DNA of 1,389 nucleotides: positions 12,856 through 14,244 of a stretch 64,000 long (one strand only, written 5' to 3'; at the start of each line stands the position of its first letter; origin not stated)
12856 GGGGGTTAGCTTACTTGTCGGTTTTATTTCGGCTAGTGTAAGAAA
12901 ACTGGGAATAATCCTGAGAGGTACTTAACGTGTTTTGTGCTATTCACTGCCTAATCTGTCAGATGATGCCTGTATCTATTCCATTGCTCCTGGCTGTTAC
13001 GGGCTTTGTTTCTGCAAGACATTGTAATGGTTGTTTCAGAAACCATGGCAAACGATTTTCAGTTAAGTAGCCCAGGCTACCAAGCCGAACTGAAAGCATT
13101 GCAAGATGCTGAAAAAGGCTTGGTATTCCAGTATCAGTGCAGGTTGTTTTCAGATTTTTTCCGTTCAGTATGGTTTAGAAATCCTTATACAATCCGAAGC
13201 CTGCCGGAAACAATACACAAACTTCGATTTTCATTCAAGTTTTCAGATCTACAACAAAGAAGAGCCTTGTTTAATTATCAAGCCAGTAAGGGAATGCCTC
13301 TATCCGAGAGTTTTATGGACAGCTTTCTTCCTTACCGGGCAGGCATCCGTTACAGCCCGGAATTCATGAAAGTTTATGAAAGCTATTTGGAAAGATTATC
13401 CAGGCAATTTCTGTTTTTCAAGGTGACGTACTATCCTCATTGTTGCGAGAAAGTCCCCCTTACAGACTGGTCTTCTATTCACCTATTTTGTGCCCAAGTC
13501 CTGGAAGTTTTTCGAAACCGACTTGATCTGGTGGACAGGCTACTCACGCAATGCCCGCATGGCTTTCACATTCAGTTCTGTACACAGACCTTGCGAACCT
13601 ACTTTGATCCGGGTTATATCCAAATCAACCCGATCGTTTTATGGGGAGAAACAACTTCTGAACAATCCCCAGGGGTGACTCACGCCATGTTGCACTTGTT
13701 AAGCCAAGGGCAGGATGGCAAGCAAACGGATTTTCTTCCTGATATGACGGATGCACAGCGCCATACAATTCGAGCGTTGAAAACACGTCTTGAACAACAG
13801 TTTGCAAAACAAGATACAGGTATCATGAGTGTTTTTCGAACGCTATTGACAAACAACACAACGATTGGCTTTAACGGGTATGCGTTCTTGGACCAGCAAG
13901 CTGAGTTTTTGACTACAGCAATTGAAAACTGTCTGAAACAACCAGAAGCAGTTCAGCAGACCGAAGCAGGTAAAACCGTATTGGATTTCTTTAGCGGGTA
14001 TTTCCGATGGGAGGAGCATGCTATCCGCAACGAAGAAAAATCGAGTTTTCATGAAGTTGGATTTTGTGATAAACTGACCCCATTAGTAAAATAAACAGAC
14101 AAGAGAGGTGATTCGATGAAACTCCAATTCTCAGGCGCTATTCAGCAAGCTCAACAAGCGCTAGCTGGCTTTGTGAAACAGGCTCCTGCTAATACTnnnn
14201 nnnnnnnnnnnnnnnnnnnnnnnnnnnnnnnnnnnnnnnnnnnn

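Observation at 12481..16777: Prophage cargo: a CsoR-type metal sensor with a cluster of unknown small and membrane proteins that nearly all carry vicinal Cys-Cys motifs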

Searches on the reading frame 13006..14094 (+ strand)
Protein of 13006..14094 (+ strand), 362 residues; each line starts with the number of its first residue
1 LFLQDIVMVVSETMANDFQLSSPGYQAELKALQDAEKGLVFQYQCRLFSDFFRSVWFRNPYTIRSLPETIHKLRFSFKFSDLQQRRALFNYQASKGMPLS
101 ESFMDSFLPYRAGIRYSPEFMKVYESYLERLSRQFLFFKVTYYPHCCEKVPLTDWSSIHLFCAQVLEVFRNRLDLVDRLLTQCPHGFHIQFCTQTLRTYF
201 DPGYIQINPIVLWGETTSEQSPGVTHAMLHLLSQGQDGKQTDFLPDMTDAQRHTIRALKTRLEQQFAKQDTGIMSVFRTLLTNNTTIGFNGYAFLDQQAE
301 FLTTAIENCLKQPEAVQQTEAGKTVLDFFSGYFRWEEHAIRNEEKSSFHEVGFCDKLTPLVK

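Call 3: search_protein_families(library=pfam, proteins=[window:13006-14094:+], max_evalue=1)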
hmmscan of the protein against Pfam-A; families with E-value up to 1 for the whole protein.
window:13006-14094:+ (362 aa): 0 families

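Call 4: search_protein_families(library=phrogs, proteins=[window:13006-14094:+], max_evalue=1)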
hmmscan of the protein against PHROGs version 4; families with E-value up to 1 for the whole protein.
window:13006-14094:+ (362 aa): 1 family
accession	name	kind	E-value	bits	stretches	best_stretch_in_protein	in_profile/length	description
phrog_13370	-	unknown function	0.31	12.2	1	54-78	12-36/62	-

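Call 20: find_homologous_proteins(query=window:13006-14094:+, max_evalue=0.001)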
Query window:13006-14094:+ (362 aa): 2 proteins with E <= 0.001 among 1301 candidates.
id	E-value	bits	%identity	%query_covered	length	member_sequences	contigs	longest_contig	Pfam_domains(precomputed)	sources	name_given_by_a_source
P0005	1.1e-242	823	100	98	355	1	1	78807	-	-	-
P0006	2.9e-106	374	50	91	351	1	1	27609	-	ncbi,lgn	ncbi:MAG: hypothetical protein AAGI66_05510 [Cyanobacteria bacterium P01_H01_bin.74]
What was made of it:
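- The nearest labelled relative is a 'Cyanobacteria bacterium' MAG (call 20).
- Tried and rejected: The one clue is a relative labelled 'Cyanobacteria bacterium' (call 20).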

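Call 24: find_encoding_contigs(protein=P0006, flank=10000)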
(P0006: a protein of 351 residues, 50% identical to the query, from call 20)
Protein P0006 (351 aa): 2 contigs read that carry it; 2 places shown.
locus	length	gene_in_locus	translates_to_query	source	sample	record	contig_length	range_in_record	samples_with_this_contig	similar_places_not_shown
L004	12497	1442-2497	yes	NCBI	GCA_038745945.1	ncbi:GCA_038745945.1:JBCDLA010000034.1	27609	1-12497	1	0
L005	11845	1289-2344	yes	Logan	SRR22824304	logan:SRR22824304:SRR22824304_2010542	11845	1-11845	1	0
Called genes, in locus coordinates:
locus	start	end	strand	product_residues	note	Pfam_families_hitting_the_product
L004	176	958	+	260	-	-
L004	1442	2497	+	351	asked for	-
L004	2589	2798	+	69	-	-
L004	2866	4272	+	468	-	PF03972:MmgE_PrpD_N, PF19305:MmgE_PrpD_C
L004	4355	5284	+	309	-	PF13714:PEP_mutase, PF00463:ICL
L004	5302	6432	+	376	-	PF00285:Citrate_synt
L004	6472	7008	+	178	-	-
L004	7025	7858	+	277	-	PF01479:S4 (weak), PF00849:PseudoU_synth_2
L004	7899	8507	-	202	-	PF00551:Formyl_trans_N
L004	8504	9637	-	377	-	PF00586:AIRS, PF02769:AIRS_C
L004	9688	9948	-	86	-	PF01206:TusA (weak)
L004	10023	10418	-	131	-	-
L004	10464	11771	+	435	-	PF00595:PDZ, PF13180:PDZ_2, PF17820:PDZ_6, PF03572:Peptidase_S41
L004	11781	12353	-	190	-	-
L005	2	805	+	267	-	?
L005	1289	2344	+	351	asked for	-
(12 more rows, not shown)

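Call 47: predict_structure(alignment_id=A3)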
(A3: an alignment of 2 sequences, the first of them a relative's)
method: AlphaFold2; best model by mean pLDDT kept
length: 355 residues; sequences in the alignment: 2
mean_pLDDT: 35.0   pTM: 0.26
mean pLDDT of the five models: 35.0, 31.0, 29.6, 29.4, 29.3
residues with pLDDT >= 90: 0; 70-90: 0; 50-70: 23; < 50: 332
segments of 3 or more residues with pLDDT < 50: 1-16, 27-75, 94-355
pLDDT, mean of each block of 10 residues (from residue 1): 31 49 51 44 37 35 37 49 51 48 36 34 31 26 28 31 35 32 28 24 27 28 30 37 42 40 30 23 25 36 36 35 36 31 33 32
secondary structure, 60 per line:
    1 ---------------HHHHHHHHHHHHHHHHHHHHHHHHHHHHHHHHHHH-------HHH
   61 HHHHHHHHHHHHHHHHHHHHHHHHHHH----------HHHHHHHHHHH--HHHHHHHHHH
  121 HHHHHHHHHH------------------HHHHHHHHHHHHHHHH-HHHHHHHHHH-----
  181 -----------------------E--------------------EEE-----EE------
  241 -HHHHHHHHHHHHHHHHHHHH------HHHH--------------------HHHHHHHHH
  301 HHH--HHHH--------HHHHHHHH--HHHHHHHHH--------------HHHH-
elements in order: H16-50 H58-87 H98-108 H111-130 H149-164 H166-175 E225-227 H242-261 H268-271 H292-303 H306-309 H318-325 H328-336 H351-354
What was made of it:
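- Tried and rejected: AF2 on the 362-aa protein with 2 sequences was useless (pLDDT 35; call 47).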

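Call 48: search_protein_representatives(alignment_id=A3)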
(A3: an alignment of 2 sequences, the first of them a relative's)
Query: 2 sequences, 360 profile positions. Proteins with E-value up to 0.001 (for the whole library): 30; up to 1e-10: 8; up to 1e-30: 4. The best 30 are listed.
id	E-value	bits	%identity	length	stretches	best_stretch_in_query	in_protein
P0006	1.5e-212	721.6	-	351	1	1-360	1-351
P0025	3.1e-86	306.0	-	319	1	21-330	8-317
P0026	4.6e-76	272.6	-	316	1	23-333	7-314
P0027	7.2e-73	262.1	-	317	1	27-332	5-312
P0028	1.7e-18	83.2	-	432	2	99-332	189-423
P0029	1.9e-17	79.8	-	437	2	143-332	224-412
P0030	2.1e-11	59.9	-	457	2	146-332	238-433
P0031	6.4e-11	58.3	-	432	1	144-332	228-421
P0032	3.9e-10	55.7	-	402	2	146-332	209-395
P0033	9.3e-10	54.5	-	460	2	146-332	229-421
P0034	1.8e-09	53.5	-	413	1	204-332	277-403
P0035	5.2e-09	52.0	-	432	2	147-330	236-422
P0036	1.1e-08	51.0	-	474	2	148-332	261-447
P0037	1.9e-08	50.1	-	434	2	149-332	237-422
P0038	1.1e-07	47.7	-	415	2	201-332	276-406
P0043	5.2e-06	42.1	-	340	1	95-335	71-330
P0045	6.7e-06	41.8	-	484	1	90-333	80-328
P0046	1.6e-05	40.5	-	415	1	72-332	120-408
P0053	7.0e-04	35.1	-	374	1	95-325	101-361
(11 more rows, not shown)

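Call 49: search_protein_families(library=pfam, proteins=[P0028, P0029, P0030, P0031, P0033, P0036, P0043, P0045, P0046, P0053], max_evalue=0.01)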
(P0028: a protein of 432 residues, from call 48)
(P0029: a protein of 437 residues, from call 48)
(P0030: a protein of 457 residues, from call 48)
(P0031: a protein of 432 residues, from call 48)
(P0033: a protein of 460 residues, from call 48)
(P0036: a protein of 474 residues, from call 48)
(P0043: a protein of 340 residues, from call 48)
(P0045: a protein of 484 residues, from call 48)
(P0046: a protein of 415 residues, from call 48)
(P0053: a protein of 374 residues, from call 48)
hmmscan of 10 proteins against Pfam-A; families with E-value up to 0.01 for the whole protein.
P0028 (432 aa): 0 families

P0029 (437 aa): 1 family
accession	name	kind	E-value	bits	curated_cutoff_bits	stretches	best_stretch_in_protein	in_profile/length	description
PF06167.18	Peptidase_M90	-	1.6e-06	28.4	26.2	1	303-409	147-242/243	Glucose-regulated metallo-peptidase M90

P0030 (457 aa): 2 families
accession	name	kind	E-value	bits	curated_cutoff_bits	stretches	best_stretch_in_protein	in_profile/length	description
PF06167.18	Peptidase_M90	-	7e-08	32.8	26.2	1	312-430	140-242/243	Glucose-regulated metallo-peptidase M90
PF04542.20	Sigma70_r2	-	0.0042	17.3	24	0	149-178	31-61/71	Sigma-70 region 2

P0031 (432 aa): 1 family
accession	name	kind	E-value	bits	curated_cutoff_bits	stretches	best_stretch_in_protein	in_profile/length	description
PF06167.18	Peptidase_M90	-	6.2e-07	29.7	26.2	1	317-412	152-236/243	Glucose-regulated metallo-peptidase M90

P0033 (460 aa): 1 family
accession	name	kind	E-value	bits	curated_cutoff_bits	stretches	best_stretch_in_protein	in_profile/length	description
PF06167.18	Peptidase_M90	-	7.5e-08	32.7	26.2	1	313-418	152-242/243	Glucose-regulated metallo-peptidase M90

P0036 (474 aa): 1 family
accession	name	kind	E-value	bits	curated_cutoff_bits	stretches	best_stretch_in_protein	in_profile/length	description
PF06167.18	Peptidase_M90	-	0.0068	16.5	26.2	0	388-445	198-243/243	Glucose-regulated metallo-peptidase M90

P0043 (340 aa): 1 family
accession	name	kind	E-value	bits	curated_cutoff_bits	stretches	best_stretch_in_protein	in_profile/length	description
PF06167.18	Peptidase_M90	-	8.8e-11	42.3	26.2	1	199-325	142-243/243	Glucose-regulated metallo-peptidase M90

P0045 (484 aa): 1 family
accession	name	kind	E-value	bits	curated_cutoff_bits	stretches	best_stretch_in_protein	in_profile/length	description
PF06167.18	Peptidase_M90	-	1.8e-16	60.9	26.2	1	193-325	130-243/243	Glucose-regulated metallo-peptidase M90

P0046 (415 aa): 1 family
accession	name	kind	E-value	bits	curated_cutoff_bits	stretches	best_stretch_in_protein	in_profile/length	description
PF06167.18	Peptidase_M90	-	3.8e-06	27.1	26.2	1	270-397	136-237/243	Glucose-regulated metallo-peptidase M90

P0053 (374 aa): 2 families
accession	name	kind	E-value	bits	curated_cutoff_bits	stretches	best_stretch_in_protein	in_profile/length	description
PF06167.18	Peptidase_M90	-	4.9e-15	56.2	26.2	1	215-361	125-242/243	Glucose-regulated metallo-peptidase M90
PF00413.30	Peptidase_M10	-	0.0099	16.2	24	0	197-248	65-120/159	Matrixin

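Call 52: search_solved_structures(query=A4, max_evalue=1, show_alignments=2)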
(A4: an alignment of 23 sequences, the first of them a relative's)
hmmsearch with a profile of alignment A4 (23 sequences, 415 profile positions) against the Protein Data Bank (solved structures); distinct sequences matched with E-value up to 1: 2.
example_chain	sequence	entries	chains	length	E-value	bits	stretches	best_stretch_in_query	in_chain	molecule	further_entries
4ney_A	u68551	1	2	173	0.48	12.7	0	27-97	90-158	Engineered protein OR277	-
4nez_A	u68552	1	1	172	0.51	12.6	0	27-97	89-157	Engineered protein OR276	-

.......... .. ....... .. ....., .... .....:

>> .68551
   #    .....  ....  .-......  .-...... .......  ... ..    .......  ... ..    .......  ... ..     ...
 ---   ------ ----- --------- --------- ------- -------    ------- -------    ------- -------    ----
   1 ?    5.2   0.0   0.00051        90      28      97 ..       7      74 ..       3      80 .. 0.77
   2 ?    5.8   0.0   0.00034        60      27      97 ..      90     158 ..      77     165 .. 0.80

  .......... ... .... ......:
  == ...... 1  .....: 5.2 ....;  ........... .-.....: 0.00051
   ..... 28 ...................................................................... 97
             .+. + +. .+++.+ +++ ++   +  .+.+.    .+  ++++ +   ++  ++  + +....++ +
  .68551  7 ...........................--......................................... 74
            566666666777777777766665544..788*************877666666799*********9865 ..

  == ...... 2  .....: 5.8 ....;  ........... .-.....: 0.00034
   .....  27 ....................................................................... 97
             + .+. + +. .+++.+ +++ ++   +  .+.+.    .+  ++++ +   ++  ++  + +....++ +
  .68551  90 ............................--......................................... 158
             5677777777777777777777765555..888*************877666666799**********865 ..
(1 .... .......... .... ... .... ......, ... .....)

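Call 53: search_protein_families(library=pfam, alignment_id=A4, max_evalue=0.01)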
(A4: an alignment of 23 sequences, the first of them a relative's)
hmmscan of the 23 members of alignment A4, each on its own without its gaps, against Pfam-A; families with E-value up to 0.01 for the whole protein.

A. member 1, P0005 (355 aa): 0 families

B. families by the number of members that match (of 23 scanned): 3 families
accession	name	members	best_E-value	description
PF06167.18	Peptidase_M90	15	1.8e-16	Glucose-regulated metallo-peptidase M90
PF04542.20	Sigma70_r2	1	0.0042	Sigma-70 region 2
PF00413.30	Peptidase_M10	1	0.0099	Matrixin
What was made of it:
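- On Peptidase M90 (MtfA-like zincin): A profile search reaches proteins of which 15 of 23 hit PF06167 (calls 48, 53).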

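Call 57: search_protein_families(library=pfam, proteins=[L004:176-958:+], max_evalue=0.001)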
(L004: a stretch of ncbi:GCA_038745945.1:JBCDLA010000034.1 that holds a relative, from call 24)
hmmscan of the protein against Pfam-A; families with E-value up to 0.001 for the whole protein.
L004:176-958:+ (260 aa): 0 families

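Call 68: predict_structure(alignment_id=A4)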
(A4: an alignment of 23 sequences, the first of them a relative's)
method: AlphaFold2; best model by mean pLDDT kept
length: 355 residues; sequences in the alignment: 23
mean_pLDDT: 88.5   pTM: 0.87
mean pLDDT of the five models: 88.5, 88.0, 87.7, 87.5, 86.7
residues with pLDDT >= 90: 270; 70-90: 45; 50-70: 13; < 50: 27
segments of 3 or more residues with pLDDT < 50: 1-3, 333-355
pLDDT, mean of each block of 10 residues (from residue 1): 63 92 97 95 94 93 93 96 96 90 91 95 96 96 97 96 94 83 93 88 85 75 92 94 98 98 97 95 93 93 92 97 88 46 40 38
secondary structure, 60 per line:
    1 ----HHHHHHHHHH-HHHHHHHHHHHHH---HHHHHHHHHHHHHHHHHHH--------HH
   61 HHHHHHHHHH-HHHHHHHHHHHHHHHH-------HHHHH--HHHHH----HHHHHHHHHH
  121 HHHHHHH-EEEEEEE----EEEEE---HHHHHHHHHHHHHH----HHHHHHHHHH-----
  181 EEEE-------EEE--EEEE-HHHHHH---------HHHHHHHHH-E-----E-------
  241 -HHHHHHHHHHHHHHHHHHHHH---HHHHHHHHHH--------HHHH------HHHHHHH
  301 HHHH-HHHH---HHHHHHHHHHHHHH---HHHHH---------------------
elements in order: H5-14 H16-28 H32-50 H59-70 H72-87 H95-99 H102-106 H111-127 E129-135 E140-144 H148-161 H166-175 E181-184 E192-194 E197-200 H202-207 H217-225 H242-262 H266-275 H284-287 H294-304 H306-309 H313-326 H330-334
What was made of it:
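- Tried and rejected: With 23 sequences it gave pLDDT 88.5 (call 68).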

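Call 70: fold_search(model_id=the predicted structure, library=pdb)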
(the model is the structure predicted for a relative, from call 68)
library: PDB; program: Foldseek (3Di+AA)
matches with E <= 10: 145; with E <= 0.001: 0
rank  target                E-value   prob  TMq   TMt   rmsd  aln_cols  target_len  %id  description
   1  3oe8_A                4.9e-01  0.07  0.14  0.12  23.3       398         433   12  Crystal structure of the CXCR4 chemokine receptor in complex with a small molecule antagonist IT1t in P1 spacegroup (released 2010-10-27)
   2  3ipu_A                5.2e-01  0.04  0.10  0.13  21.8       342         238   12  X-ray structure of benzisoxazole urea synthetic agonist bound to the LXR-alpha (released 2010-06-02)
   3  4rws_A                5.9e-01  0.04  0.11  0.10  22.2       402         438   13  Crystal structure of CXCR4 and viral chemokine antagonist vMIP-II complex (PSI Community Target) (released 2015-02-11)
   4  5xpm_A                6.2e-01  0.06  0.12  0.16  23.0       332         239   12  Crystal structure of VDR-LBD complexed with 22S-Butyl-25RS-(hydroxyphenyl)-25-methoxy-2-methylidene-19,26,27-trinor-1- (released 2018-06-06)
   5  3oe8_C                7.5e-01  0.03  0.11  0.10  24.3       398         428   12  Crystal structure of the CXCR4 chemokine receptor in complex with a small molecule antagonist IT1t in P1 spacegroup (released 2010-10-27)
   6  3oe8_B                8.2e-01  0.04  0.12  0.11  23.2       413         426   12  Crystal structure of the CXCR4 chemokine receptor in complex with a small molecule antagonist IT1t in P1 spacegroup (released 2010-10-27)
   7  3wt6_A                9.0e-01  0.04  0.11  0.14  23.8       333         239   12  A mixed population of antagonist and agonist binding conformers in a single crystal explains partial agonism against v (released 2014-06-11)
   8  1rkh_A                1.0e+00  0.04  0.11  0.15  23.8       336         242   12  crystal structure of the rat vitamin D receptor ligand binding domain complexed with 2AM20R and a synthetic peptide co (released 2004-04-13)
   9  5glh_A                1.1e+00  0.04  0.13  0.10  24.4       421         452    9  Human endothelin receptor type-B in complex with ET-1 (released 2016-09-07)
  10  2zla_A                1.3e+00  0.04  0.12  0.15  23.1       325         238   13  2-Substituted-16-ene-22-thia-1alpha,25-dihydroxy-26,27-dimethyl-19-norvitamin D3 analogs: Synthesis, biological evalua (released 2008-06-24)
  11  5gie_A                1.3e+00  0.03  0.10  0.12  23.4       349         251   10  Crystal structure of VDR in complex with DLAM-4P (P21 form) (released 2016-12-07)
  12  3a2j                  1.4e+00  0.04  0.12  0.15  21.9       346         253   11  Crystal structure of the human vitamin D receptor (H305F/H397F) ligand binding domain complexed with TEI-9647 (released 2010-05-26)
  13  5v39                  1.4e+00  0.03  0.11  0.14  21.9       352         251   10  Crystal structure of human vitamin D receptor ligand binding domain in complex with a VDRM (released 2018-03-14)
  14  3ipu_B                1.7e+00  0.02  0.10  0.12  21.8       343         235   13  X-ray structure of benzisoxazole urea synthetic agonist bound to the LXR-alpha (released 2010-06-02)
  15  2zlc_A                1.8e+00  0.03  0.11  0.15  23.3       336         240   13  2-Substituted-16-ene-22-thia-1alpha,25-dihydroxy-26,27-dimethyl-19-norvitamin D3 analogs: Synthesis, biological evalua (released 2008-06-24)
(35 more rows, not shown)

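Call 71: search_solved_structures(query=P0045, max_evalue=1, show_alignments=1)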
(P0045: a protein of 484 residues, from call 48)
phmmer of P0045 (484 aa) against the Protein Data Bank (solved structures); distinct sequences matched with E-value up to 1: 0.

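Call 76: search_protein_families(library=ncbifam, proteins=[window:13027-14094:+], max_evalue=0.1)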
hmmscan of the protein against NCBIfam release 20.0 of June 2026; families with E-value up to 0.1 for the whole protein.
window:13027-14094:+ (355 aa): 0 families
